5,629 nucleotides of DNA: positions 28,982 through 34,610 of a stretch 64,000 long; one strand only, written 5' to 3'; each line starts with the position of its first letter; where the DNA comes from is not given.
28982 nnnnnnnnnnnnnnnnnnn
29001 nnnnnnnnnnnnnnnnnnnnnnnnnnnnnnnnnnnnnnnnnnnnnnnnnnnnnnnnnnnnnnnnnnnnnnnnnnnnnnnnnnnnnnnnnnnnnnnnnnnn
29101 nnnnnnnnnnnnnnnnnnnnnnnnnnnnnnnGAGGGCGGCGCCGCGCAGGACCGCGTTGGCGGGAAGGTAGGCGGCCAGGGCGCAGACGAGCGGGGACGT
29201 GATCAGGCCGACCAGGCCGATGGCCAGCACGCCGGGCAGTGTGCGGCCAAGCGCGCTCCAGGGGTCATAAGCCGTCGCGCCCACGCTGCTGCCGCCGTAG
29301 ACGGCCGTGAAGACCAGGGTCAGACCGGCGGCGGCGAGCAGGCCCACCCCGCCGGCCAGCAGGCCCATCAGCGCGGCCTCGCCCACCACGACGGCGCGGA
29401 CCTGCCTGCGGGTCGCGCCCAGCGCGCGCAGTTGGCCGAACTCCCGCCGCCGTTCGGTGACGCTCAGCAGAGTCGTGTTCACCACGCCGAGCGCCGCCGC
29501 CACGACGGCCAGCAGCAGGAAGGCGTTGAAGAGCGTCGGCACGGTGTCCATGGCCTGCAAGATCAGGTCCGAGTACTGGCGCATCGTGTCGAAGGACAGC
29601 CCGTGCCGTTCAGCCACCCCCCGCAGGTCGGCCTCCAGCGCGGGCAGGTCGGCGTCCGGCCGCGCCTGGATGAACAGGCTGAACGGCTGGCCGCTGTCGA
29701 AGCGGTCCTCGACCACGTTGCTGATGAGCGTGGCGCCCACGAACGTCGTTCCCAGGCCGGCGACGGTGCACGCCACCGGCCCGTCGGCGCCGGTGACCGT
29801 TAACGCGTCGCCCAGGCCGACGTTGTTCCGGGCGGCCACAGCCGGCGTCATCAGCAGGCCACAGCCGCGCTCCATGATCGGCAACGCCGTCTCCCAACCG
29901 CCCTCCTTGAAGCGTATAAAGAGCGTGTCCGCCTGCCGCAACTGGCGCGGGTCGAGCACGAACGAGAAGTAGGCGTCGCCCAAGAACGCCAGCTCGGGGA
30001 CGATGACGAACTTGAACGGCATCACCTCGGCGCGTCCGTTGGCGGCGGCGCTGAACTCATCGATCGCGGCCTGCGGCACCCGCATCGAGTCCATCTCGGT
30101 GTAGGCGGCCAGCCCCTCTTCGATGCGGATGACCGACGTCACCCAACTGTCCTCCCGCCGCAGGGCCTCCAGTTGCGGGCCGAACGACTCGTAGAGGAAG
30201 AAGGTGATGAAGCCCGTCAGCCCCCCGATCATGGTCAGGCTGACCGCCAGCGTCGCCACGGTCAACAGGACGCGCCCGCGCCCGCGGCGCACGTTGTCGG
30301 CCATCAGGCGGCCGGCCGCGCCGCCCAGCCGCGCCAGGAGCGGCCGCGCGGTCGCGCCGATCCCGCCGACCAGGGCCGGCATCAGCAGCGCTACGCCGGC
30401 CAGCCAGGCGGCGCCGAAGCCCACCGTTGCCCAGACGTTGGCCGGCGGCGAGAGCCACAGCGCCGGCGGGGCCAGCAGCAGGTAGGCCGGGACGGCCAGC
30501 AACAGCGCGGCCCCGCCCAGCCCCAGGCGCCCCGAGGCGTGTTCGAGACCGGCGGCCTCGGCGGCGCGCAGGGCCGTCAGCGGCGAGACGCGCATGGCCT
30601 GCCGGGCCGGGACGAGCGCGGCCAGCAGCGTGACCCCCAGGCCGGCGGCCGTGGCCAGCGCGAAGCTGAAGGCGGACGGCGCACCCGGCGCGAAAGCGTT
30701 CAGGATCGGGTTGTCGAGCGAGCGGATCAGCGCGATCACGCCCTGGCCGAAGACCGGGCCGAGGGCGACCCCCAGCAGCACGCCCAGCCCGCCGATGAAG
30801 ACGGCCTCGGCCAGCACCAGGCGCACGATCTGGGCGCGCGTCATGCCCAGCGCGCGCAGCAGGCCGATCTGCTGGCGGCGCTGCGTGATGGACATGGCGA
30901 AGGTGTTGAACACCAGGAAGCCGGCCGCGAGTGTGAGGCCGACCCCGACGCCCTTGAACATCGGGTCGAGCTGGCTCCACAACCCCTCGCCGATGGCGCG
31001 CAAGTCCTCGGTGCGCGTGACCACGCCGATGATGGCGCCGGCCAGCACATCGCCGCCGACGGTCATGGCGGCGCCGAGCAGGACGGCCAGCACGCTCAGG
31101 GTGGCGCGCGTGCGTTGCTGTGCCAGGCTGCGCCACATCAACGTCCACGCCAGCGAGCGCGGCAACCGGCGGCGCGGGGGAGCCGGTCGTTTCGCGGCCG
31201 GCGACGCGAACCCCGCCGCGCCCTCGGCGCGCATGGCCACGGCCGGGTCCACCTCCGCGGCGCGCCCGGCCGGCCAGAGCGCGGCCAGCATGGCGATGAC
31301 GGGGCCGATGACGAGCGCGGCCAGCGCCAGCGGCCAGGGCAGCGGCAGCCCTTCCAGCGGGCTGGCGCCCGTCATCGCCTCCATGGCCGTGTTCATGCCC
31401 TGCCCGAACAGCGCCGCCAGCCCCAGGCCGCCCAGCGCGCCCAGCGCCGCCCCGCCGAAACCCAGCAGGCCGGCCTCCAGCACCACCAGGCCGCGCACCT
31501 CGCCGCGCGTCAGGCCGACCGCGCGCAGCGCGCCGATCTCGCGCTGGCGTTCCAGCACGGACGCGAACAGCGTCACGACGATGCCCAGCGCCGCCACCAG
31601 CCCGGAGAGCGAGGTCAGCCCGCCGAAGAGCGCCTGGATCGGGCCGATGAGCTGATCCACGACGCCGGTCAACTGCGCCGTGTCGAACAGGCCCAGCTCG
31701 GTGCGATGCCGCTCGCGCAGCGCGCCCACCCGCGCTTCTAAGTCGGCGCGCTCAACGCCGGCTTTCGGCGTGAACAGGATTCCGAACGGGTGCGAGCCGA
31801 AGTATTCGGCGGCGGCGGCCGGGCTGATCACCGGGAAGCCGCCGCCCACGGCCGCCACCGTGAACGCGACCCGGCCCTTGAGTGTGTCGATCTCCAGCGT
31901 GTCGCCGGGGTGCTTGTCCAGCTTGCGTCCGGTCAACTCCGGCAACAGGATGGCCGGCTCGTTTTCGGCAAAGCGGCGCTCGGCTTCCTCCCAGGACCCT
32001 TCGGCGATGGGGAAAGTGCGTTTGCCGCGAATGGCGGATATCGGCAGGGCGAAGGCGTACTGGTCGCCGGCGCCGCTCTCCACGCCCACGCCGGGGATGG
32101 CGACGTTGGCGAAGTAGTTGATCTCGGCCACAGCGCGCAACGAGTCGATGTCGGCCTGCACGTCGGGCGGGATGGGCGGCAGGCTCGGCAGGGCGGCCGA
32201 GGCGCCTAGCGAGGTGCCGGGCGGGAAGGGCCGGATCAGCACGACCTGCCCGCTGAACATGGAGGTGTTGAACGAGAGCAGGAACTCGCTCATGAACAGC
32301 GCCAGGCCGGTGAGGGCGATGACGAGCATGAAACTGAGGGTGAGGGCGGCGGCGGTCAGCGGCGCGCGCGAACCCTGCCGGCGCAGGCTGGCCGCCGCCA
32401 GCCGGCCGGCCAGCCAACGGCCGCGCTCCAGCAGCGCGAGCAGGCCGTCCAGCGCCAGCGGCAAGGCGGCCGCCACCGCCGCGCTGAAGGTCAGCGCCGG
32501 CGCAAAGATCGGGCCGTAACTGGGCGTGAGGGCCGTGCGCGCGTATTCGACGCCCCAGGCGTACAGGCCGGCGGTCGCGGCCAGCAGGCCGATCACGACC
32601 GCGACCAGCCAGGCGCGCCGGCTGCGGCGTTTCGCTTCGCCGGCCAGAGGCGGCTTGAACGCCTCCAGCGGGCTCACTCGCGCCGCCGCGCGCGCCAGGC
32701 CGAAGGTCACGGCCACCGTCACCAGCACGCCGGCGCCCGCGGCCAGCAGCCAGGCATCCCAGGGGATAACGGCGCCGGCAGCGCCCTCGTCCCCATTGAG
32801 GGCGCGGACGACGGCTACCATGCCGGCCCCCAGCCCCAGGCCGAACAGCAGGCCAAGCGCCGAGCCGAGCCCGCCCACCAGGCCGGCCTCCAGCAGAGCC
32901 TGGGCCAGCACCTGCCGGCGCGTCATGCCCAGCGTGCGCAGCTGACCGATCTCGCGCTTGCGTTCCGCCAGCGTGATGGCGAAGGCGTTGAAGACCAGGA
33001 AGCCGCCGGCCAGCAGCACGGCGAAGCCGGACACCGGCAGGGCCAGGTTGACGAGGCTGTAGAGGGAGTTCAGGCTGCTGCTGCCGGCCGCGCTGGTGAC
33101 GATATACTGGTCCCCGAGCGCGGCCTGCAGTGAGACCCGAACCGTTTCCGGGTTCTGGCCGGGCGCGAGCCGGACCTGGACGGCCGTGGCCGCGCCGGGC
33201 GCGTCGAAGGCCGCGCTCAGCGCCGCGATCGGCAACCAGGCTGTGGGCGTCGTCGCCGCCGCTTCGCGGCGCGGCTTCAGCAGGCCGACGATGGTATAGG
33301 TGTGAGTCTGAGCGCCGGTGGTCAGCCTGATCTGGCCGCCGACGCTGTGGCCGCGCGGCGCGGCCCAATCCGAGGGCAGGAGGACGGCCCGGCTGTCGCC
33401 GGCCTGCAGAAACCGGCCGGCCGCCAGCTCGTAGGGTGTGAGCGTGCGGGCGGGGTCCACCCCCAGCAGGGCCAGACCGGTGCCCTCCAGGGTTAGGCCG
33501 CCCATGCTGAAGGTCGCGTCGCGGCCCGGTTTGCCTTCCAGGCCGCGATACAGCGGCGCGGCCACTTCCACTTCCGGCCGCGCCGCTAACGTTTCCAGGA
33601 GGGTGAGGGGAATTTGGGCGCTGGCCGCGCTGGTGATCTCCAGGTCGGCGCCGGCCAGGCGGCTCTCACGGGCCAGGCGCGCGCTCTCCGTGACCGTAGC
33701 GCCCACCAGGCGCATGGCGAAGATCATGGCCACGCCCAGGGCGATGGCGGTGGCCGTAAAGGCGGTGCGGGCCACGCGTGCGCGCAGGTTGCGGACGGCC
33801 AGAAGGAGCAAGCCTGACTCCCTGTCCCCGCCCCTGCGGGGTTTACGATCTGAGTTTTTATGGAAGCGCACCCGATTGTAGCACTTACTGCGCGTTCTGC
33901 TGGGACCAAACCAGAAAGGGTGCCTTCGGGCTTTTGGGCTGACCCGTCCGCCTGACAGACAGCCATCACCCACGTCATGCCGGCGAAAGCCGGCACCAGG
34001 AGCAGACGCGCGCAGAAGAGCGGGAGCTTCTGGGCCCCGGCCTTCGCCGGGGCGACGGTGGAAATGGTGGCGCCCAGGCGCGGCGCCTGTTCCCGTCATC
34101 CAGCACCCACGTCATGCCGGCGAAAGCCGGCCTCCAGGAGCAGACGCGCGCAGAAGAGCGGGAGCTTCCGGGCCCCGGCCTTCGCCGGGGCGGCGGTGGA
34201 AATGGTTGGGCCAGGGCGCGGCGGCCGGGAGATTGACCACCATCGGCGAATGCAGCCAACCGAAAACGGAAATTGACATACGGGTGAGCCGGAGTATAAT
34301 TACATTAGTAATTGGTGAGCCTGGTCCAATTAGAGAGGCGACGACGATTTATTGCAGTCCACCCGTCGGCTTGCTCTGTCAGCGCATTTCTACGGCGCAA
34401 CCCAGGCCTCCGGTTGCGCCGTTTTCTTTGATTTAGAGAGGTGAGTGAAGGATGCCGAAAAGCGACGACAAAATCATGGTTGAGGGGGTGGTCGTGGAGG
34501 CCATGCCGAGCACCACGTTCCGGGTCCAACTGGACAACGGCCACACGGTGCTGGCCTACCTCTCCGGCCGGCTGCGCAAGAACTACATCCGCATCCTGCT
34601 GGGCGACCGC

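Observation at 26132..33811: Candidate new system: ABC (FtsX/MacB) permease fused to a nucleotidyl cyclase, with its own ATPase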

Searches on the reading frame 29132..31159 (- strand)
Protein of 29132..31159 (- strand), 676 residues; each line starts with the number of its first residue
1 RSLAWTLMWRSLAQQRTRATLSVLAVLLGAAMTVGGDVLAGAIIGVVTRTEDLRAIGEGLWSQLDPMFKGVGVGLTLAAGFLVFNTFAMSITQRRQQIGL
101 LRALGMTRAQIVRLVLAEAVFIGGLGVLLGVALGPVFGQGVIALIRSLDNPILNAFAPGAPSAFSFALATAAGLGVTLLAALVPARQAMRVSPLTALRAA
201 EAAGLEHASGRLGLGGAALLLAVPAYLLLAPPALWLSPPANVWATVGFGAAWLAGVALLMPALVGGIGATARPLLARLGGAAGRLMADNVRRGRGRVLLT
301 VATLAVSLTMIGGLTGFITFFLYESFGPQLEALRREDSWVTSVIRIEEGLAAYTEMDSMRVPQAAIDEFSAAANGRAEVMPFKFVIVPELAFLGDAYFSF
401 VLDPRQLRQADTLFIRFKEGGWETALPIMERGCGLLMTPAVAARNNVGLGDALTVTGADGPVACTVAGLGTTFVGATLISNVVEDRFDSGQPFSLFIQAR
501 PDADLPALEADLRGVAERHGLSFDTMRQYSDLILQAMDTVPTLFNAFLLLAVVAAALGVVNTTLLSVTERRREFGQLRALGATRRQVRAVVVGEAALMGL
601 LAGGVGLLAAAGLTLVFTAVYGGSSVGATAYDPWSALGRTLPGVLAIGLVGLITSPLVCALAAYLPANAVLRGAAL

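Call 20: search_solved_structures(query=window:29132-31159:-, max_evalue=0.01)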
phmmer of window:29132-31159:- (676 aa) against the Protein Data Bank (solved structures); distinct sequences matched with E-value up to 0.01: 9.
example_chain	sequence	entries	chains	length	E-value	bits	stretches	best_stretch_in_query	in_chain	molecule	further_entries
5xu1_M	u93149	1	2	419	5e-12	48.6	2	533-618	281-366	ABC transporter permeae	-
9o9x_C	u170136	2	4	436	3.6e-09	39.2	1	76-198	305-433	ABC transporter permease YtrF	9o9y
5gko_A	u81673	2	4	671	1.5e-08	37.1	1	514-640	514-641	Macrolide export ATP-binding/permease protein MacB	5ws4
5lil_A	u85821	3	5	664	4.8e-07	32.2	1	512-645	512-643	Macrolide export ATP-binding/permease protein MacB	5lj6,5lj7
5nik_J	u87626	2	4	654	4.6e-06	28.9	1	513-618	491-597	Macrolide export ATP-binding/permease protein MacB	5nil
9w37_A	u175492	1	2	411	6.7e-06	28.4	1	75-198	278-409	LolF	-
9w35_A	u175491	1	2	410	1.3e-05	27.4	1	75-198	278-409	LolF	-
9w2w_A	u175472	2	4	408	9.2e-05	24.6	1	75-197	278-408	LolF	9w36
7arh_C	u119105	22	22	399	0.0015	20.6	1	71-198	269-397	Lipoprotein-releasing ABC transporter permease subunit LolC | Lipo-releasing system transmembrane protein lolC | Lipoprotein-releasing system transmembrane prot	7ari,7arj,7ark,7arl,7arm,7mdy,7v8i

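Call 45: predict_structure(alignment_id=A2)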
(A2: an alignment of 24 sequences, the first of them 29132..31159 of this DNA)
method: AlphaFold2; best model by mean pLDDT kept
length: 676 residues; sequences in the alignment: 24
mean_pLDDT: 82.3   pTM: 0.78
mean pLDDT of the five models: 82.3, 80.0, 77.7, 76.7, 73.3
residues with pLDDT >= 90: 155; 70-90: 446; 50-70: 69; < 50: 6
segments of 3 or more residues with pLDDT < 50: 201-204
pLDDT, mean of each block of 10 residues (from residue 1): 77 81 86 83 67 66 70 72 73 71 81 87 90 87 73 62 85 85 79 61 55 88 91 83 91 92 85 88 85 80 84 84 79 83 74 69 92 89 88 81 88 86 93 92 91 93 94 87 86 88 90 93 87 77 71 75 76 81 87 90 92 92 72 87 88 88 84 60
secondary structure, 60 per line:
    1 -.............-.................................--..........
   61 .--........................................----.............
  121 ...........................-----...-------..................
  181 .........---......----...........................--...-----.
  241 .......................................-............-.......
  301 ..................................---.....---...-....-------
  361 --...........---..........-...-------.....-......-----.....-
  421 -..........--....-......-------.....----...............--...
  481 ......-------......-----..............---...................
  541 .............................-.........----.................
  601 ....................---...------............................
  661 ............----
elements in order: H2-14 H16-48 H51-61 H64-103 H108-147 H163-189 H193-198 H203-229 H240-279 H281-292 H294-334 E338-342 H350-353 H363-373 E377-386 E398-402 H404-409 E415-419 H422-431 E434-437 H439-444 E452-456 E461-472 E478-480 H481-486 E494-499 H505-518 E522-525 H526-569 H571-579 H584-620 H633-672

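Call 49: fold_search(model_id=the predicted structure, library=pdb)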
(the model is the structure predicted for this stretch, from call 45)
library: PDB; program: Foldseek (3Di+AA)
matches with E <= 10: 378; with E <= 0.001: 43
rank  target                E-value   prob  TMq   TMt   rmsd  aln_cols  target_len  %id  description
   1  9ge6_A                4.8e-16  1.00  0.45  0.40  10.5       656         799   17  Structure of E. coli YbbAP (released 2025-05-28)
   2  9ge7_A                3.5e-15  1.00  0.45  0.39  11.8       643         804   17  Structure of E. coli YbbAP with bound ATP analogue (released 2025-05-28)
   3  8s5g_A                1.1e-13  1.00  0.46  0.48  12.3       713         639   12  BceABS nucleotide-free state (released 2025-09-03)
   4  8g4c_A                4.9e-13  1.00  0.45  0.47  12.6       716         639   13  BceABS ATPgS high res TM (released 2023-06-21)
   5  7tcg_A                1.8e-12  1.00  0.44  0.46  12.9       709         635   13  BceAB nucleotide-free conformation (released 2022-04-06)
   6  7tch_A                2.5e-12  1.00  0.45  0.47  13.4       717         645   14  BceAB E169Q variant ATP-bound conformation (released 2022-04-06)
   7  8g3a_A                2.7e-12  1.00  0.45  0.47  12.8       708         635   12  BceAB-S nucleotide free TM state 1 (released 2023-06-21)
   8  5gko_A                3.2e-09  1.00  0.30  0.31  10.6       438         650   17  Crystal structure of tripartite-type ABC transporter, MacB from Acinetobacter baumannii (released 2017-11-15)
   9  5lil_A                4.3e-09  1.00  0.25  0.27  14.5       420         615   16  Structure of Aggregatibacter actinomycetemcomitans MacB bound to ATPyS (P21) (released 2017-11-15)
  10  9rld_E                4.3e-09  1.00  0.24  0.34  11.3       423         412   15  LolCDE complex with Lpp lipoprotein (released 2026-01-21)
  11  9rlc_E                6.3e-09  1.00  0.25  0.35  11.1       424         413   16  LolCDE complex with Lpp lipoprotein (released 2026-01-21)
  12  5lj7_B                6.6e-09  1.00  0.25  0.28  13.7       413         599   17  Structure of Aggregatibacter actinomycetemcomitans MacB bound to ATP (P21) (released 2017-11-15)
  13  5xu1_M                1.4e-08  1.00  0.32  0.48  10.0       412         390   17  Structure of a non-canonical ABC transporter from Streptococcus pneumoniae R6 (released 2018-01-24)
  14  9xro_E                2.3e-08  1.00  0.22  0.36  13.3       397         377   15  LolCDE in complex with SMT-738_3 (released 2026-03-18)
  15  5lil_B                3.8e-08  1.00  0.24  0.26  14.5       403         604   17  Structure of Aggregatibacter actinomycetemcomitans MacB bound to ATPyS (P21) (released 2017-11-15)
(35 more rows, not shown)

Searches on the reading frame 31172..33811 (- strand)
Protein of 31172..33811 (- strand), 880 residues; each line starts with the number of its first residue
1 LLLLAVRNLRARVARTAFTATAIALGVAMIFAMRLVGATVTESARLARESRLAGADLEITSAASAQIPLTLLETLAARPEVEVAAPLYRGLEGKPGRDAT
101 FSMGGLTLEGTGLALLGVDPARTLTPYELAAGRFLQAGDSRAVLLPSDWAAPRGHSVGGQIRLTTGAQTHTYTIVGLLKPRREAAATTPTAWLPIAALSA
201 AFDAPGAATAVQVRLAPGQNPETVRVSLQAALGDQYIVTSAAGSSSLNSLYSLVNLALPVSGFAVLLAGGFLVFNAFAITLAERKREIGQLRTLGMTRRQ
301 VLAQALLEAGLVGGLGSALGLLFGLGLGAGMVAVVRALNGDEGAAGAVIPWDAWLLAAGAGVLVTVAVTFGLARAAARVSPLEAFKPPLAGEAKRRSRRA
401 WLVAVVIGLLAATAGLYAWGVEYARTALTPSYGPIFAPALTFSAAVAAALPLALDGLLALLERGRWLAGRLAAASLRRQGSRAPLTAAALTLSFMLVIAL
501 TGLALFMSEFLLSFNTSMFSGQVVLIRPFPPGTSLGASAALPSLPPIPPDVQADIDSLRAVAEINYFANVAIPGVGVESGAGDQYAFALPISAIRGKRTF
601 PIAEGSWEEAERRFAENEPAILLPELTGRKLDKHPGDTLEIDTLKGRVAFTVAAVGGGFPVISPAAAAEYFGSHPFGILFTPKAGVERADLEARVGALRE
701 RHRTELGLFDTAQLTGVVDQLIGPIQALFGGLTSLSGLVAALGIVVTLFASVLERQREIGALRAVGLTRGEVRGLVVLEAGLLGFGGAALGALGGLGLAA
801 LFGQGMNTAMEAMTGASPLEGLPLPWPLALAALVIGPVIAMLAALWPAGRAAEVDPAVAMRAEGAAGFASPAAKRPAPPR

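Call 21: search_solved_structures(query=window:31172-33811:-, max_evalue=0.01)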
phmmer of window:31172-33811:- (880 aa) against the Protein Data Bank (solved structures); distinct sequences matched with E-value up to 0.01: 13.
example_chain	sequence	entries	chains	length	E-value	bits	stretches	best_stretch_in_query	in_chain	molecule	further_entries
7arh_C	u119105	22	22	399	2.6e-09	38.9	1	720-863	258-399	Lipoprotein-releasing ABC transporter permease subunit LolC | Lipo-releasing system transmembrane protein lolC | Lipoprotein-releasing system transmembrane prot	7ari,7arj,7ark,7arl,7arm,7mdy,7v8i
5xu1_M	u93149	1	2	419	9.6e-09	37.1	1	170-386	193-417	ABC transporter permeae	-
7mdx_A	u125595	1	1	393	8.2e-08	34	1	720-857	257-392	Lipoprotein-releasing system transmembrane protein LolC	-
9o9x_C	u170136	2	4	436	1.5e-07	33.1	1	728-863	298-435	ABC transporter permease YtrF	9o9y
5gko_A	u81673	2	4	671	4.3e-07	31.6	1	246-384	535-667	Macrolide export ATP-binding/permease protein MacB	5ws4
9w37_A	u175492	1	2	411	1.9e-05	26.2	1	726-863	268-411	LolF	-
9w35_A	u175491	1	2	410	4.4e-05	25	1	726-861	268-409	LolF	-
5nik_J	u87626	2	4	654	8.4e-05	24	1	191-330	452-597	Macrolide export ATP-binding/permease protein MacB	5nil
9w2w_A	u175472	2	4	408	0.00026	22.4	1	726-859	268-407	LolF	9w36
5lil_A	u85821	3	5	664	0.00037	21.9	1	236-348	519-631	Macrolide export ATP-binding/permease protein MacB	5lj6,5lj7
9rli_E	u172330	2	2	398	0.0019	19.5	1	737-860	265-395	Lipoprotein-releasing system transmembrane protein LolE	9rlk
7arh_E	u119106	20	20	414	0.0022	19.4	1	737-860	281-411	Lipoprotein-releasing system transmembrane protein LolE | Lipoprotein transporter subunit LolE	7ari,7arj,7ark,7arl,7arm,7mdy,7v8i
7mdx_B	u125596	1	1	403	0.0073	17.6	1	737-857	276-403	Lipoprotein-releasing system transmembrane protein LolE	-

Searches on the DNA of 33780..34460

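Call 73: search_rna_families(source=window, start=33780, end=34460, threshold=evalue, max_evalue=1)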
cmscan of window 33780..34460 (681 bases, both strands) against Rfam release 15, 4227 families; matches with E-value up to 1: 5.
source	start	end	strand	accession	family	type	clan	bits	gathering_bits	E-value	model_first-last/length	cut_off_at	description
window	34132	34187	-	RF01151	snoU82P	Gene; snRNA; snoRNA; CD-box;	-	18.8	42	0.023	1-55/55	no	Small nucleolar RNA U82P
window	34172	34191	-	RF02225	sX6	Gene; sRNA;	-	13.8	40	0.31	298-317/342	no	Proteobacterial sRNA sX6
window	34034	34053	-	RF02225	sX6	Gene; sRNA;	-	13.8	40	0.31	298-317/342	no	Proteobacterial sRNA sX6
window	34034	34053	+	RF02225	sX6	Gene; sRNA;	-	12.1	40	0.93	298-317/342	no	Proteobacterial sRNA sX6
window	34172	34191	+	RF02225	sX6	Gene; sRNA;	-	12.1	40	0.93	298-317/342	no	Proteobacterial sRNA sX6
